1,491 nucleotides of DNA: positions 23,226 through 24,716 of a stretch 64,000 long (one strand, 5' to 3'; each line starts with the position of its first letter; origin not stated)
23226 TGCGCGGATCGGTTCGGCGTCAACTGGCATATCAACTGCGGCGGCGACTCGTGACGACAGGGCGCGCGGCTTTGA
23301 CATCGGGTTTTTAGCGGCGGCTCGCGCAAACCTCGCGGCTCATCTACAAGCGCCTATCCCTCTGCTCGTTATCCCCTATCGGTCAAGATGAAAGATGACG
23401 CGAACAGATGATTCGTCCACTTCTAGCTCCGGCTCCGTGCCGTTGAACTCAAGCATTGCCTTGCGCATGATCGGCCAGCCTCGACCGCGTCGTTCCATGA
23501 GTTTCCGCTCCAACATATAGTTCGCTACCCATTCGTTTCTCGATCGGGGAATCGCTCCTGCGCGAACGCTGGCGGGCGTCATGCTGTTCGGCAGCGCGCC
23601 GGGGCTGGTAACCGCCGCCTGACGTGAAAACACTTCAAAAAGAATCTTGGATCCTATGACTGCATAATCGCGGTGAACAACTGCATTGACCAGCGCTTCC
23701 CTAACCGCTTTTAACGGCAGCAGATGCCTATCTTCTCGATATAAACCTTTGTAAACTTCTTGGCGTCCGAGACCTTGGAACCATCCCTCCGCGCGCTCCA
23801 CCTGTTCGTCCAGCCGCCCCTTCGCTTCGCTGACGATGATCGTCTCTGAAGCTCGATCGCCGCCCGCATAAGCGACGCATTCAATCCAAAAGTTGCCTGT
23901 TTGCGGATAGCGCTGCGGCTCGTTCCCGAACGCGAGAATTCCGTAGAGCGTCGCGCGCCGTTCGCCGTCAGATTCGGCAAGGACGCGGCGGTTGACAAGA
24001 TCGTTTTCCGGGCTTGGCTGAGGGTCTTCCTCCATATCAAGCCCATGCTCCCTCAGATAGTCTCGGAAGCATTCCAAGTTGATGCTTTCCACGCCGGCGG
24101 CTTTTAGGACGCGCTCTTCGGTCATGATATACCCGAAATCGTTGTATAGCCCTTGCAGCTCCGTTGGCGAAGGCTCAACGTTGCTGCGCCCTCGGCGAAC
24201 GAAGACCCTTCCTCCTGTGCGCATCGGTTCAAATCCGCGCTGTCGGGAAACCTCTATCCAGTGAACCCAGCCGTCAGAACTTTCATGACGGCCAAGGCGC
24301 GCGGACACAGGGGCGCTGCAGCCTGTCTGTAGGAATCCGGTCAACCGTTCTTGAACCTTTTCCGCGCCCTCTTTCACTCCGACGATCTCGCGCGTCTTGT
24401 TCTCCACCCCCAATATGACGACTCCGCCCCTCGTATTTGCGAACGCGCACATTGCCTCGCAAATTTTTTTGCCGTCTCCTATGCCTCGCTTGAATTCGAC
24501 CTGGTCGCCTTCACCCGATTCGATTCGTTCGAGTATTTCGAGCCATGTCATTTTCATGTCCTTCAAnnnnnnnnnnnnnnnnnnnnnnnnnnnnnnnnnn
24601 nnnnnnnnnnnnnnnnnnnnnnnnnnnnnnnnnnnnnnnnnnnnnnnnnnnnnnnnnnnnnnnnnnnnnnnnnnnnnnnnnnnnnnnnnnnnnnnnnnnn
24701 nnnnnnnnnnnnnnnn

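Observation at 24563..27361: Fused PHP-phosphoesterase / SMC-Rad50-like ABC ATPase in an operon with an AlbA_2-HATPase protein: candidate SbcCD-like single-polypeptide nuclease system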

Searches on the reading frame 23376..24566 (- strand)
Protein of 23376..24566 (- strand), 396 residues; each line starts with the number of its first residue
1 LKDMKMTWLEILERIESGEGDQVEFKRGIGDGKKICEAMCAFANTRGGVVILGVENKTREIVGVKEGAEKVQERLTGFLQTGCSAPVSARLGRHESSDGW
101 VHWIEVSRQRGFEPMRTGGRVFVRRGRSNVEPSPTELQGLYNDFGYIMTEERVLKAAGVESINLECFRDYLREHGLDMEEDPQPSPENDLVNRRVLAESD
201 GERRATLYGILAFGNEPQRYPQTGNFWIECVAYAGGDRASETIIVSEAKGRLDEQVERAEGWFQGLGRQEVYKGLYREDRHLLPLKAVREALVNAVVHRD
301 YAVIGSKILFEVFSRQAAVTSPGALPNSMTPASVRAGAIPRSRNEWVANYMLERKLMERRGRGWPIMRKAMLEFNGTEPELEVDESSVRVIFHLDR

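Call 5: search_protein_families(library=pfam, proteins=[window:23376-24566:-], max_evalue=0.01)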
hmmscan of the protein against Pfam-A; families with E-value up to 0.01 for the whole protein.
window:23376-24566:- (396 aa): 2 families
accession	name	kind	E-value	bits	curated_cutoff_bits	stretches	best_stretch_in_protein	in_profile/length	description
PF04326.19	SLFN_AlbA_2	-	1.8e-18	67.6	25.3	1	19-131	1-116/118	Schlafen, AlbA_2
PF13749.12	HATPase_c_4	-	4.4e-16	59.1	26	1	305-392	1-89/89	Putative ATP-dependent DNA helicase recG C-terminal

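Call 6: search_protein_families(library=ncbifam, proteins=[window:23376-24566:-], max_evalue=0.01)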
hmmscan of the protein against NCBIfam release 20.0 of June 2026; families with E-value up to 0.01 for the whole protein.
window:23376-24566:- (396 aa): 0 families

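Call 7: search_protein_families(library=padloc, proteins=[window:23376-24566:-], max_evalue=0.01)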
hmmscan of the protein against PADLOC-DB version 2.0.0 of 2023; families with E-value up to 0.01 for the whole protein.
window:23376-24566:- (396 aa): 3 families
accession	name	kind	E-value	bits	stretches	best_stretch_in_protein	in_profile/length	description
PDLC02394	pAgo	-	2.3e-17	60.1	1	33-390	55-432/1121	-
PDLC02402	Aga_SIR2-PNTD1-PNTD2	-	7.3e-09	32.3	1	188-329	354-487/876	Class I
PDLC02418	Aga_SIR2-Kinase-PNTD1-PNTD2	-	3.5e-06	23.5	1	237-376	274-422/756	Class I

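Call 74: search_dna_similar(query=window:23376-24566:-, collection=plasmids, mode=protein, max_evalue=1e-10, max_rows=20)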
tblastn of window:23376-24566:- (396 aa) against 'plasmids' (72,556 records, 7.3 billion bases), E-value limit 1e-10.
Records with a match: 43; places in all: 43; records where one place covers at least 80% of the query: 3.
Best place of each record, by identity: <60% 43.
By first word of the organism name: Pseudosulfitobacter 33; Sulfitobacter 2; Cereibacter 2; Burkholderia 1; Citrobacter 1; Azotobacter 1; Actibacterium 1; Paracoccus 1; Haliovirga 1.
By predicted mobility (MOB-suite, as given by PLSDB): non-mobilizable 35; conjugative 4; mobilizable 4.
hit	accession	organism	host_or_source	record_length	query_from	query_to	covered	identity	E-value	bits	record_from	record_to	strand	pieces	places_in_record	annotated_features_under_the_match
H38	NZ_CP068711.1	Burkholderia thailandensis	soil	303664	10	392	97%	28.2%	4e-23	108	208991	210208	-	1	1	ATP-binding protein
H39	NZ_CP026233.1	Citrobacter freundii complex sp. CFNIH4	-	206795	5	393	98%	27.3%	5e-19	97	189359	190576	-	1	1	RNA-binding domain-containing protein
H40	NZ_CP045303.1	Azotobacter salinestris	cell culture,soil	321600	19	363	87%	26.6%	2e-15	86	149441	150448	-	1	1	helix-turn-helix domain-containing protein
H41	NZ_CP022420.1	Pseudosulfitobacter pseudonitzschiae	Skeletonema marinoi strain RO5AC,Cell ...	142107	183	396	54%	29.6%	1e-12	77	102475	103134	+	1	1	ATP-binding protein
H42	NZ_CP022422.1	Pseudosulfitobacter pseudonitzschiae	Skeletonema marinoi strain RO5AC,Cell ...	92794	183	396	54%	29.6%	1e-12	77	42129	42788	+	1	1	ATP-binding protein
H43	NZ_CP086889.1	Pseudosulfitobacter pseudonitzschiae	Skeletonema costatum,The surface ...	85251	183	396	54%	29.6%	2e-12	77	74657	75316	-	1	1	ATP-binding protein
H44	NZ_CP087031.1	Pseudosulfitobacter pseudonitzschiae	Mediolabrus comicus,The surface ...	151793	183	396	54%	29.6%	2e-12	77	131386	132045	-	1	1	ATP-binding protein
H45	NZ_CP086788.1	Pseudosulfitobacter pseudonitzschiae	Thalassiosira tenera,The surface ...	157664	183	396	54%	29.6%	2e-12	77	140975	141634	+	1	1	ATP-binding protein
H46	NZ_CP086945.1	Pseudosulfitobacter pseudonitzschiae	Skeletonema costatum,The surface ...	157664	183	396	54%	29.6%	2e-12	77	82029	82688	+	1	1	ATP-binding protein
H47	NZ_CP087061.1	Pseudosulfitobacter pseudonitzschiae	Mediolabrus comicus,The surface ...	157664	183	396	54%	29.6%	2e-12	77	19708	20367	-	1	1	ATP-binding protein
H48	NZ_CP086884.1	Pseudosulfitobacter pseudonitzschiae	Skeletonema costatum,The surface ...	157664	183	396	54%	29.6%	2e-12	77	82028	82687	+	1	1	ATP-binding protein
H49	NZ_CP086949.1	Pseudosulfitobacter pseudonitzschiae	Skeletonema costatum,The surface ...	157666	183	396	54%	29.6%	2e-12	77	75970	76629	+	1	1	ATP-binding protein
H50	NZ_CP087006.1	Pseudosulfitobacter pseudonitzschiae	Skeletonema costatum,The surface ...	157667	183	396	54%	29.6%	2e-12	77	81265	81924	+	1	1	ATP-binding protein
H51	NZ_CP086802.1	Pseudosulfitobacter pseudonitzschiae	Thalassiosira tenera,The surface ...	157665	183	396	54%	29.6%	2e-12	77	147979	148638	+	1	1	ATP-binding protein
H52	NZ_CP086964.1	Pseudosulfitobacter pseudonitzschiae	Skeletonema costatum,The surface ...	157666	183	396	54%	29.6%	2e-12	77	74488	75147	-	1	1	ATP-binding protein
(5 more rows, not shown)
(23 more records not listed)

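Call 99: search_solved_structures(query=window:23376-24551:-, max_evalue=0.01, show_alignments=2)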
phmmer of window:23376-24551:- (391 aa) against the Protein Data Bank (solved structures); distinct sequences matched with E-value up to 0.01: 9.
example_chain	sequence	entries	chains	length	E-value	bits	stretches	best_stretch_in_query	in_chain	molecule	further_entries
3lmm_A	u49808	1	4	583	8e-07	31.5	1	265-377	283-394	Uncharacterized protein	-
5yd0_A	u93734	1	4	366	4.8e-05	25.7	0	29-60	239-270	Schlafen 8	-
9nyy_A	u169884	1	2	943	0.0001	24.6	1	31-61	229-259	Protein SLFN14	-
9jr9_A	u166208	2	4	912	0.0002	23.6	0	33-61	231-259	Protein SLFN14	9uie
9jn9_A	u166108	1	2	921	0.00025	23.3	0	33-61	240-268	Protein SLFN14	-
7cux_A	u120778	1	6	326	0.0013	21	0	7-64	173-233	Schlafen family member 5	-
7q3z_B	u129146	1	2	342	0.0015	20.8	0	7-64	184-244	Schlafen family member 5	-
6rr9_A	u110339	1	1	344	0.0015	20.8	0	7-64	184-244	Schlafen family member 5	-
7fex_A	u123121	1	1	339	0.0052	19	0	30-60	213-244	SLFN11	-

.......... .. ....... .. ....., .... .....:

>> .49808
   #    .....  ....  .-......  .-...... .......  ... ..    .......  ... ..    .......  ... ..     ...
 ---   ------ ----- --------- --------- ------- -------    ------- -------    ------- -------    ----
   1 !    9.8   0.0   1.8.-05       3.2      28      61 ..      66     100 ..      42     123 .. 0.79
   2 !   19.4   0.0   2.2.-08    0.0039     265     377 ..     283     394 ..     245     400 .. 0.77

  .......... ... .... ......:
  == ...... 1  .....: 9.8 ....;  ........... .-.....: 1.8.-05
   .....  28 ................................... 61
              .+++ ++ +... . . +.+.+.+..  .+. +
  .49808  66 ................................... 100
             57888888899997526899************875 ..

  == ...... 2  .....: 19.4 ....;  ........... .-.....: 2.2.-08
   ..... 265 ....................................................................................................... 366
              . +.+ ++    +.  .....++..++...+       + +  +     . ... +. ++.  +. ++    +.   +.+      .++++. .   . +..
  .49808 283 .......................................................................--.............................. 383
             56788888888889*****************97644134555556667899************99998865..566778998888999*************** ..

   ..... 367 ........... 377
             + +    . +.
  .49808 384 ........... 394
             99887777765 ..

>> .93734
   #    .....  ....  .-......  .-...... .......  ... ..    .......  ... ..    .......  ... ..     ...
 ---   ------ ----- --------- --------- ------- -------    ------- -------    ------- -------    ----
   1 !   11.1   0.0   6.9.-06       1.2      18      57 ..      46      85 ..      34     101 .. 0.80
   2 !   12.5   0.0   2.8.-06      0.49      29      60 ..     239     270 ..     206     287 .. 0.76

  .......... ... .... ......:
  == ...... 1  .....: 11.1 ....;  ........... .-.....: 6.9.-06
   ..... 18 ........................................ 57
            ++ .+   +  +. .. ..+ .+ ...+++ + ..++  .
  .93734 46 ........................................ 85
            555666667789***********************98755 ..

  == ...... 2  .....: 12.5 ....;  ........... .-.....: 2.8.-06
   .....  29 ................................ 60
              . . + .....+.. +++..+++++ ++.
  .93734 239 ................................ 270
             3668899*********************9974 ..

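Call 100: find_homologous_proteins(query=window:23376-24551:-, max_evalue=1e-10)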
Query window:23376-24551:- (391 aa): 2555 proteins with E <= 1e-10 among 8000 candidates; the best 120 are listed.
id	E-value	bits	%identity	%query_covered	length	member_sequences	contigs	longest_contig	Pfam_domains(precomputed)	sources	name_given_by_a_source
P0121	4.5e-259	877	99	100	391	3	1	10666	PF13749.13,PF04326.20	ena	-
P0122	5.2e-189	646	73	100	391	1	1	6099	PF13749.13,PF04326.20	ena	-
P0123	9.3e-189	645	75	100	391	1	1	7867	PF13749.13,PF04326.20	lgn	-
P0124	3.4e-167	574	66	100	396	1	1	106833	PF13749.13,PF04326.20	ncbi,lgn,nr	ncbi:MAG TPA: RNA-binding domain-containing protein [Acidobacteriota bacterium]|nr:RNA-binding domai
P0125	1.0e-166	573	67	99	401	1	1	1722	PF13749.13,PF04326.20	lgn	-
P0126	1.1e-166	573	68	100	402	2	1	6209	PF13749.13,PF04326.20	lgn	-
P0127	1.3e-166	572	65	100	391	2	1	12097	PF13749.13,PF04326.20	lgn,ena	-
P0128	3.0e-166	571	65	100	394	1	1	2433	PF13749.13,PF04326.20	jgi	jgi:ATP-dependent DNA helicase RecG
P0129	1.0e-165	569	68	100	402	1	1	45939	PF13749.13,PF04326.20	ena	-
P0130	3.5e-165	568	68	100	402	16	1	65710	PF13749.13,PF04326.20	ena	-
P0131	4.7e-165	567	65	99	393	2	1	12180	PF13749.13,PF04326.20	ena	-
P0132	7.5e-165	567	65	99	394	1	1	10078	PF13749.13,PF04326.20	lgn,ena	-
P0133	8.3e-165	566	68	100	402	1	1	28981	PF13749.13,PF04326.20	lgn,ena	-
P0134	1.4e-164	566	68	100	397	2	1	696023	PF13749.13,PF04326.20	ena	-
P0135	1.4e-164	566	67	100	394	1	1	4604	PF13749.13,PF04326.20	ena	-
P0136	2.6e-164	565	68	100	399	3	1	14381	PF13749.13,PF04326.20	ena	-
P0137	3.5e-164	564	64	99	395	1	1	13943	PF13749.13,PF04326.20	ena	-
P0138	4.8e-164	564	67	100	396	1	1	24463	PF13749.13,PF04326.20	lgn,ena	-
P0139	8.3e-164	563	67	100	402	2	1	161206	PF13749.13,PF04326.20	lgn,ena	-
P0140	1.3e-163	563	67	100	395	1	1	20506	PF13749.13,PF04326.20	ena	-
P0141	1.4e-163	562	67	100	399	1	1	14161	PF13749.13,PF04326.20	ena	-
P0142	1.5e-163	562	66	99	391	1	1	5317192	PF13749.13,PF04326.20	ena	-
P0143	1.5e-163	562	66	99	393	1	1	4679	PF13749.13,PF04326.20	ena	-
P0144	1.8e-163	562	67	100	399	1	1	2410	PF13749.13,PF04326.20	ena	-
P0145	1.9e-163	562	65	100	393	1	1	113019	PF13749.13,PF04326.20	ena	-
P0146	2.1e-163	562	65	100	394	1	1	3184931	PF13749.13,PF04326.20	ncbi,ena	-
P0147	2.1e-163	562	66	100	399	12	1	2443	PF13749.13,PF04326.20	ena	-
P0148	2.5e-163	562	67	100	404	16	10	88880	PF13749.13,PF04326.20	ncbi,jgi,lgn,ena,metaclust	metaclust:\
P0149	3.4e-163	561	66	99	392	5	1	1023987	PF13749.13,PF04326.20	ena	-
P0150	4.5e-163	561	65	99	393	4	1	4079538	PF13749.13,PF04326.20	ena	-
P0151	5.9e-163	560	66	100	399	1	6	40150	PF13749.13,PF04326.20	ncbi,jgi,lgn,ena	-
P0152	7.7e-163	560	64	99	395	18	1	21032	PF13749.13,PF04326.20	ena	-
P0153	7.9e-163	560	63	99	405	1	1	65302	PF13749.13,PF04326.20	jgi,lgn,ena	-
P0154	9.3e-163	560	65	100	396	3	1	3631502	PF13749.13,PF04326.20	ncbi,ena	-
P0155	1.5e-162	559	66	100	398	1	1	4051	PF13749.13,PF04326.20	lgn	-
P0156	1.7e-162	559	66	100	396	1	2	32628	PF13749.13,PF04326.20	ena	-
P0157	1.8e-162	559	68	100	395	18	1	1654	PF13749.13,PF04326.20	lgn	-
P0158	1.9e-162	559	65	99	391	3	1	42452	PF13749.13,PF04326.20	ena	-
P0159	3.1e-162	558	65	100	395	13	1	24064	PF13749.13,PF04326.20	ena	-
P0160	3.2e-162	558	66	100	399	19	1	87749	PF13749.13,PF04326.20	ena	-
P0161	3.4e-162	558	65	100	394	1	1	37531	PF13749.13,PF04326.20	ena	-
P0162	4.3e-162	558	66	99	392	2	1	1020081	PF13749.13,PF04326.20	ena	-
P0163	4.8e-162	557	67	100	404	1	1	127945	PF13749.13,PF04326.20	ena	-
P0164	5.8e-162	557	65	99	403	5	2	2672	PF13749.13,PF04326.20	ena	-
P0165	9.0e-162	556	67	100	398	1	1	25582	PF13749.13,PF04326.20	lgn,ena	-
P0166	1.4e-161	556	64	99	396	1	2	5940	PF13749.13,PF04326.20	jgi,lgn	-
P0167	2.1e-161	555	64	99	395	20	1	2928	PF13749.13,PF04326.20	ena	-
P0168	3.4e-161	555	65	100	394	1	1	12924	PF13749.13,PF04326.20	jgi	-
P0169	3.6e-161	555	66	100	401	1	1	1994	PF13749.13,PF04326.20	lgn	-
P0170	3.6e-161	555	65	100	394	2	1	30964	PF13749.13,PF04326.20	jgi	-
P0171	3.7e-161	554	65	98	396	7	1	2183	PF13749.13,PF04326.20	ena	-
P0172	3.7e-161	554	66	99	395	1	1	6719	PF13749.13,PF04326.20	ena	-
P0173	3.7e-161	554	66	99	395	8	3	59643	PF13749.13,PF04326.20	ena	-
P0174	4.3e-161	554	66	99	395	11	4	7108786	PF13749.13,PF04326.20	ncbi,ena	-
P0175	5.1e-161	554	67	100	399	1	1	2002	PF13749.13,PF04326.20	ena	-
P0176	5.3e-161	554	64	99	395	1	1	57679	PF13749.13,PF04326.20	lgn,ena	-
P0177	5.6e-161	554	64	99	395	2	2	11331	PF13749.13,PF04326.20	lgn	-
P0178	6.2e-161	554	67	100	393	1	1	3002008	PF13749.13,PF04326.20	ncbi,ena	-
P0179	8.8e-161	553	65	99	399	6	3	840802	PF13749.13,PF04326.20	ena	-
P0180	1.1e-160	553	64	99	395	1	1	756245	PF13749.13,PF04326.20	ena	-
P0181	1.1e-160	553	66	100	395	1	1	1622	PF13749.13,PF04326.20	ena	-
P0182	1.3e-160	553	65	99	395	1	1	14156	PF13749.13,PF04326.20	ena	-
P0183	1.4e-160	553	67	100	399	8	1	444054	PF13749.13,PF04326.20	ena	-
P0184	1.5e-160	552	65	100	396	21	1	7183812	PF13749.13,PF04326.20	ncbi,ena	-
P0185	2.1e-160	552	64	99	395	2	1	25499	PF13749.13,PF04326.20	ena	-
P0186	2.6e-160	552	65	99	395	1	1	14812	PF13749.13,PF04326.20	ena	-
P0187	2.8e-160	552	64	100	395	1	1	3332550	PF13749.13,PF04326.20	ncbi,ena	-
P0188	2.8e-160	552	65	100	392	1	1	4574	PF13749.13,PF04326.20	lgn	-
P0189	2.9e-160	552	66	100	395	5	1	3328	PF13749.13,PF04326.20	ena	-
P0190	2.9e-160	552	66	100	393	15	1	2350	PF13749.13,PF04326.20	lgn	-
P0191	3.0e-160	552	66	99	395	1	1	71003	PF13749.13,PF04326.20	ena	-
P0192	3.1e-160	551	66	100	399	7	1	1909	PF13749.13,PF04326.20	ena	-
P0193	3.1e-160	551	66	100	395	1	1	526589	PF13749.13,PF04326.20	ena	-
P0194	3.2e-160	551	66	100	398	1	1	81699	PF13749.13,PF04326.20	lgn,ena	-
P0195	3.7e-160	551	63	99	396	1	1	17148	PF13749.13,PF04326.20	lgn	-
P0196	3.9e-160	551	65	100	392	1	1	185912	PF13749.13,PF04326.20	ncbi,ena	-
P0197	4.4e-160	551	65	100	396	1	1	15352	PF13749.13,PF04326.20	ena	-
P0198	4.5e-160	551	66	100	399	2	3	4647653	PF13749.13,PF04326.20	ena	-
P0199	5.1e-160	551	64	99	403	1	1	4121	PF13749.13,PF04326.20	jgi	-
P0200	5.4e-160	551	66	100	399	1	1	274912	PF13749.13,PF04326.20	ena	-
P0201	8.4e-160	550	64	100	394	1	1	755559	PF13749.13,PF04326.20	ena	-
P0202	1.2e-159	549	66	100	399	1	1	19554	PF13749.13,PF04326.20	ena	-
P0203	1.2e-159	549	63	100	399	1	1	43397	PF13749.13,PF04326.20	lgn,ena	-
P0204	1.3e-159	549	65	99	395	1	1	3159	PF13749.13,PF04326.20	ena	-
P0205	1.3e-159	549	64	100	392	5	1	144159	PF13749.13,PF04326.20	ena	-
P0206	1.3e-159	549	66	100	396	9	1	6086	PF13749.13,PF04326.20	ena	-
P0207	1.5e-159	549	65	99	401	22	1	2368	PF13749.13,PF04326.20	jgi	-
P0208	1.5e-159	549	65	99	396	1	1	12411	PF13749.13,PF04326.20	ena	-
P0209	1.6e-159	549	64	99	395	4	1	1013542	PF13749.13,PF04326.20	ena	-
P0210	1.6e-159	549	66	100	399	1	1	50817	PF13749.13,PF04326.20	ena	-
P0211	1.7e-159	549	64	99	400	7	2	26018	PF13749.13,PF04326.20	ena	-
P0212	1.7e-159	549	64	97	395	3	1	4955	PF13749.13,PF04326.20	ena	-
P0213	1.8e-159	549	67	99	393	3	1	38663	PF13749.13,PF04326.20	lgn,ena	-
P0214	1.8e-159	549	64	99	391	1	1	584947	PF13749.13,PF04326.20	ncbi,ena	-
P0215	1.9e-159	549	65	99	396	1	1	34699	PF13749.13,PF04326.20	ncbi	-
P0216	2.1e-159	549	66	99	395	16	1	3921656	PF13749.13,PF04326.20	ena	-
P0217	2.3e-159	549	66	99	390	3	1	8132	PF13749.13,PF04326.20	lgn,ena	-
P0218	2.5e-159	548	66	100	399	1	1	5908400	PF13749.13,PF04326.20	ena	-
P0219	2.7e-159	548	64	100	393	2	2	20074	PF13749.13,PF04326.20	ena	-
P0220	3.0e-159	548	63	99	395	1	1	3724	PF13749.13,PF04326.20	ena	-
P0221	3.3e-159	548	64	98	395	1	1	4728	PF13749.13,PF04326.20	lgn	-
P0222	3.9e-159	548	66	100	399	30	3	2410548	PF13749.13,PF04326.20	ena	-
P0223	4.7e-159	548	65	100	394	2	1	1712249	PF13749.13,PF04326.20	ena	-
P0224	4.9e-159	548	65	100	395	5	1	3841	PF13749.13,PF04326.20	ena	-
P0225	5.2e-159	547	63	98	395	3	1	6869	PF13749.13,PF04326.20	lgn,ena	-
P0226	6.5e-159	547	64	99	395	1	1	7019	PF13749.13,PF04326.20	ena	-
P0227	7.1e-159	547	65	99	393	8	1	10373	PF13749.13,PF04326.20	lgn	-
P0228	7.6e-159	547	65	100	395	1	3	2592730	PF13749.13,PF04326.20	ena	-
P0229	7.7e-159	547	65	100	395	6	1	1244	PF13749.13,PF04326.20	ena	-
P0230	9.2e-159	547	66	100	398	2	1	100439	PF13749.13,PF04326.20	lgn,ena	-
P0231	1.1e-158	546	65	99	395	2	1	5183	PF13749.13,PF04326.20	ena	-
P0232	1.2e-158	546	64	99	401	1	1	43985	PF13749.13,PF04326.20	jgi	jgi:ATP-dependent DNA helicase RecG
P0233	1.2e-158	546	65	100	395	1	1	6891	PF13749.13,PF04326.20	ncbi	-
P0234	1.2e-158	546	65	99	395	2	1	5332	PF13749.13,PF04326.20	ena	-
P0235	1.3e-158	546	65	100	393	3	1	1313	PF13749.13,PF04326.20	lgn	-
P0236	1.4e-158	546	66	100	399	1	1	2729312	PF13749.13,PF04326.20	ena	-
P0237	1.4e-158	546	66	100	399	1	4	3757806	PF13749.13,PF04326.20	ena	-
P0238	1.4e-158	546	66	100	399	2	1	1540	PF13749.13,PF04326.20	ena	-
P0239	1.4e-158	546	64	99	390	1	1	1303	PF13749.13,PF04326.20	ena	-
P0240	1.6e-158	546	65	97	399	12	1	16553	PF13749.13,PF04326.20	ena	-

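Call 101: find_encoding_contigs(protein=P0148, flank=8000, max_places=5)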
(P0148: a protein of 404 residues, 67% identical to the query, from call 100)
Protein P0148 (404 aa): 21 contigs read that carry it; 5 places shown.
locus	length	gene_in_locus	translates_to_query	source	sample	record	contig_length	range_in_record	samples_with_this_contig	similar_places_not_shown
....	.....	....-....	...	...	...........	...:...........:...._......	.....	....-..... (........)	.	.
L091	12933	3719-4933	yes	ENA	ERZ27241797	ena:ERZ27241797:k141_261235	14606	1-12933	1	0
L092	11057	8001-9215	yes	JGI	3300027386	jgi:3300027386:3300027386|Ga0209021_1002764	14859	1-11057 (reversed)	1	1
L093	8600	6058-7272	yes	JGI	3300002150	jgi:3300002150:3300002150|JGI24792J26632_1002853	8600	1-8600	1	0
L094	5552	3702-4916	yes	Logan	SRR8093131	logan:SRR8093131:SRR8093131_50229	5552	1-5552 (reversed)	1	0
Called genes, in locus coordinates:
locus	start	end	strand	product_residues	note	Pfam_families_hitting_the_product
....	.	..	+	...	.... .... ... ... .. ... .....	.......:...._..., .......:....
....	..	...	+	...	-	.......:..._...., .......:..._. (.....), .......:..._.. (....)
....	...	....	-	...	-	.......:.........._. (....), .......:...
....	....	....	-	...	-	-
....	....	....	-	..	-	-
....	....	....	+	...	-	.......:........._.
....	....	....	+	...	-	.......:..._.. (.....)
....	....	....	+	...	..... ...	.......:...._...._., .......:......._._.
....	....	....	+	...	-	-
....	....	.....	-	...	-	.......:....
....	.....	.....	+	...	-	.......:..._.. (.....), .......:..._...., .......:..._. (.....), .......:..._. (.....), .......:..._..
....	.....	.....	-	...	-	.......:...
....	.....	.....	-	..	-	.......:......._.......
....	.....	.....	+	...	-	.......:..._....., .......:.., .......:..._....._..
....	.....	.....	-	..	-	-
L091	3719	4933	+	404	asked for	PF04326:SLFN_AlbA_2, PF13749:HATPase_c_4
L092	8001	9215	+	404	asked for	PF04326:SLFN_AlbA_2, PF13749:HATPase_c_4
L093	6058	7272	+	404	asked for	PF04326:SLFN_AlbA_2, PF13749:HATPase_c_4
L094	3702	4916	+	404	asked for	PF04326:SLFN_AlbA_2, PF13749:HATPase_c_4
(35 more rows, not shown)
